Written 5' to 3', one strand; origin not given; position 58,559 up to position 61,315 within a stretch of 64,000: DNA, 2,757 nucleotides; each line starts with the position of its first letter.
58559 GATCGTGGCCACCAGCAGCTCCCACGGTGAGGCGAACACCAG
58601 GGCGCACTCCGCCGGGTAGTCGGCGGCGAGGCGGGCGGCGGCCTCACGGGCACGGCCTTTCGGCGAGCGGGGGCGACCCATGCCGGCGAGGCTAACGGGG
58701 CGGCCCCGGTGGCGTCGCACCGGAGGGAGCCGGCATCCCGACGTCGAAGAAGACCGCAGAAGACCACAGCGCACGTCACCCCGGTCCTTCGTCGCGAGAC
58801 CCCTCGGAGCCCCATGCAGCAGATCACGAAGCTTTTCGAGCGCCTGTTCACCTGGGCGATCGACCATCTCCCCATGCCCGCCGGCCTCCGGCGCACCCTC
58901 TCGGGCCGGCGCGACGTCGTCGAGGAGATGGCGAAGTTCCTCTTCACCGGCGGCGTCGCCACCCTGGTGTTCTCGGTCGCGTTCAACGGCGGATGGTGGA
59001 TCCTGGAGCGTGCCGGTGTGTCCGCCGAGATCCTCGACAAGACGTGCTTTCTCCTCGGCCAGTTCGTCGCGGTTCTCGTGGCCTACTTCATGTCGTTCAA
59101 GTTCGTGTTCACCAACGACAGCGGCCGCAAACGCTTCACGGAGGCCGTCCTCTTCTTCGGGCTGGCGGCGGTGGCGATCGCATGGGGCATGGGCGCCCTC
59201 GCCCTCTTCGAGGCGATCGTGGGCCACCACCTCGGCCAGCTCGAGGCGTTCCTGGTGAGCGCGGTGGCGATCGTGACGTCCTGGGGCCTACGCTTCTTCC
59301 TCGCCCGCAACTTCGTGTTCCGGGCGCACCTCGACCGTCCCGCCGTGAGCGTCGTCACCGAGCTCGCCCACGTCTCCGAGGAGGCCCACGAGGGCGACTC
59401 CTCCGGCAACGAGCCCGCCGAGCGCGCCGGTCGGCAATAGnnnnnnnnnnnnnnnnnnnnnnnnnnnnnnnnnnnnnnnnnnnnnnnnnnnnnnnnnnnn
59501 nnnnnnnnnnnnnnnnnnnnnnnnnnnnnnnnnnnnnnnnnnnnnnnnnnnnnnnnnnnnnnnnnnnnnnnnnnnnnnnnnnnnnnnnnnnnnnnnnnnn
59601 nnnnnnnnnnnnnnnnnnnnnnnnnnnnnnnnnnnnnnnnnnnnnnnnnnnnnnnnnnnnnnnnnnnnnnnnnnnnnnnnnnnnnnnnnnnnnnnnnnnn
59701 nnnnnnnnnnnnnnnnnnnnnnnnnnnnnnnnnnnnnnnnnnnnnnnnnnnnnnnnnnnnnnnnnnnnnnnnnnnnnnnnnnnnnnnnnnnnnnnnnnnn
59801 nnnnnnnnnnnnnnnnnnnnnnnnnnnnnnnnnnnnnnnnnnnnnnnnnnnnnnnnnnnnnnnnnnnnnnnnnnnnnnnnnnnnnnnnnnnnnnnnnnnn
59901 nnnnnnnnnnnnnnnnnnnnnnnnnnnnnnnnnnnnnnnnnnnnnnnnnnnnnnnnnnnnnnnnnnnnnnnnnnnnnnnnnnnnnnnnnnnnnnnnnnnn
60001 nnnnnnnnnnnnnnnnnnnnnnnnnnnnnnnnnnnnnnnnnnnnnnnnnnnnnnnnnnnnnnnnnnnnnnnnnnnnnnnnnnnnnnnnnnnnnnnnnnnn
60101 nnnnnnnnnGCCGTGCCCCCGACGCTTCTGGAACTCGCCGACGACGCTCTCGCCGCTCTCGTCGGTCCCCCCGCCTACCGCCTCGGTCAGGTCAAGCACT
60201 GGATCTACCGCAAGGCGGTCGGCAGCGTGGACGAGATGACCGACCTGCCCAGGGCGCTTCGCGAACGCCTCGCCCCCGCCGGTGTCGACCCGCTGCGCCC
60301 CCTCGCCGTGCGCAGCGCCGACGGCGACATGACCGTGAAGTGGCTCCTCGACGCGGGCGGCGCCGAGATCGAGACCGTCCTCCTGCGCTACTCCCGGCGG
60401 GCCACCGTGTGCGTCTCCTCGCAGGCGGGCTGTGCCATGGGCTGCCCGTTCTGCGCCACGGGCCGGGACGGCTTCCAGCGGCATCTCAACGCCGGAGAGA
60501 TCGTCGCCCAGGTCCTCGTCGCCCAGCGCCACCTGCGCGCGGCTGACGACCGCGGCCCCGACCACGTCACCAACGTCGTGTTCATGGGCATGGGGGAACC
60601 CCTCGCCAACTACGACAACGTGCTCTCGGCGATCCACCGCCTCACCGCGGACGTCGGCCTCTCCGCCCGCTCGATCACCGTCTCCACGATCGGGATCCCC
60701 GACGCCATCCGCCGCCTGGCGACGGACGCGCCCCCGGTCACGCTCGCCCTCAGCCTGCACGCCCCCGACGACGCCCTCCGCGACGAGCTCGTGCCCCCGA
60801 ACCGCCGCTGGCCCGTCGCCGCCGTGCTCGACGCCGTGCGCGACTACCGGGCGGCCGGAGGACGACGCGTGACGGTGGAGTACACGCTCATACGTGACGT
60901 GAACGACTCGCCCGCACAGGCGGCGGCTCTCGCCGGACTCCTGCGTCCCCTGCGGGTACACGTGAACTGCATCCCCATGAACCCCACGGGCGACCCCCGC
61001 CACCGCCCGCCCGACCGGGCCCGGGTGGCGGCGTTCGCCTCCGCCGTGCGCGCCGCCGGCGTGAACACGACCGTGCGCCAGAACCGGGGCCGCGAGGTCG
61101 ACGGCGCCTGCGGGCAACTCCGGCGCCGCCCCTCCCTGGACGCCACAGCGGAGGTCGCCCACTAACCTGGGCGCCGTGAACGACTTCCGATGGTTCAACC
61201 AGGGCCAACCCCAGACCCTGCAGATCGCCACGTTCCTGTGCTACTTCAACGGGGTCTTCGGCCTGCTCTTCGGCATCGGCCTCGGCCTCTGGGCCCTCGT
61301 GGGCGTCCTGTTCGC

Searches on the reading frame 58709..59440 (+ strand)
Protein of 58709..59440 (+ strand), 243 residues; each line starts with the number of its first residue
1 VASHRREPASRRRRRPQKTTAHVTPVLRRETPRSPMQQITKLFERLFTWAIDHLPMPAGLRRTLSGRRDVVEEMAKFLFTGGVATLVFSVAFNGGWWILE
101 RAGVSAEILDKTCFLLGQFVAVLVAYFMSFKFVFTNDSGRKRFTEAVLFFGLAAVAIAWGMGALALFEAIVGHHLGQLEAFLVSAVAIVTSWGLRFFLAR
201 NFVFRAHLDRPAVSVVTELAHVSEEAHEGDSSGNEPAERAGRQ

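Call 100: search_protein_families(library=pfam, proteins=[window:58709-59440:+], max_evalue=0.0001)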
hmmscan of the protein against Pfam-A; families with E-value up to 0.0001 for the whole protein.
window:58709-59440:+ (243 aa): 1 family
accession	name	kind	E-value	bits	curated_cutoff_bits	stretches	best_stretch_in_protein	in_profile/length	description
PF04138.20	GtrA_DPMS_TM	-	2e-05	25.2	26.1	0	76-204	1-117/117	GtrA/DPMS, transmembrane domain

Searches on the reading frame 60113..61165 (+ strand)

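Call 100: search_protein_families(library=pfam, proteins=[window:60113-61165:+], max_evalue=0.0001)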
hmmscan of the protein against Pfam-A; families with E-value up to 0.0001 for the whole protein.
window:60113-61165:+ (350 aa): 2 families
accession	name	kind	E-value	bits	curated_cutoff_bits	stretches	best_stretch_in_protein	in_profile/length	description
PF04055.27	Radical_SAM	-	4.5e-17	63.2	29.5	1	102-268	2-159/166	Radical SAM superfamily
PF21016.3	RlmN_N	-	3.3e-08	33.6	24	1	17-54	18-55/60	Ribosomal RNA large subunit methyltransferase N-terminal domain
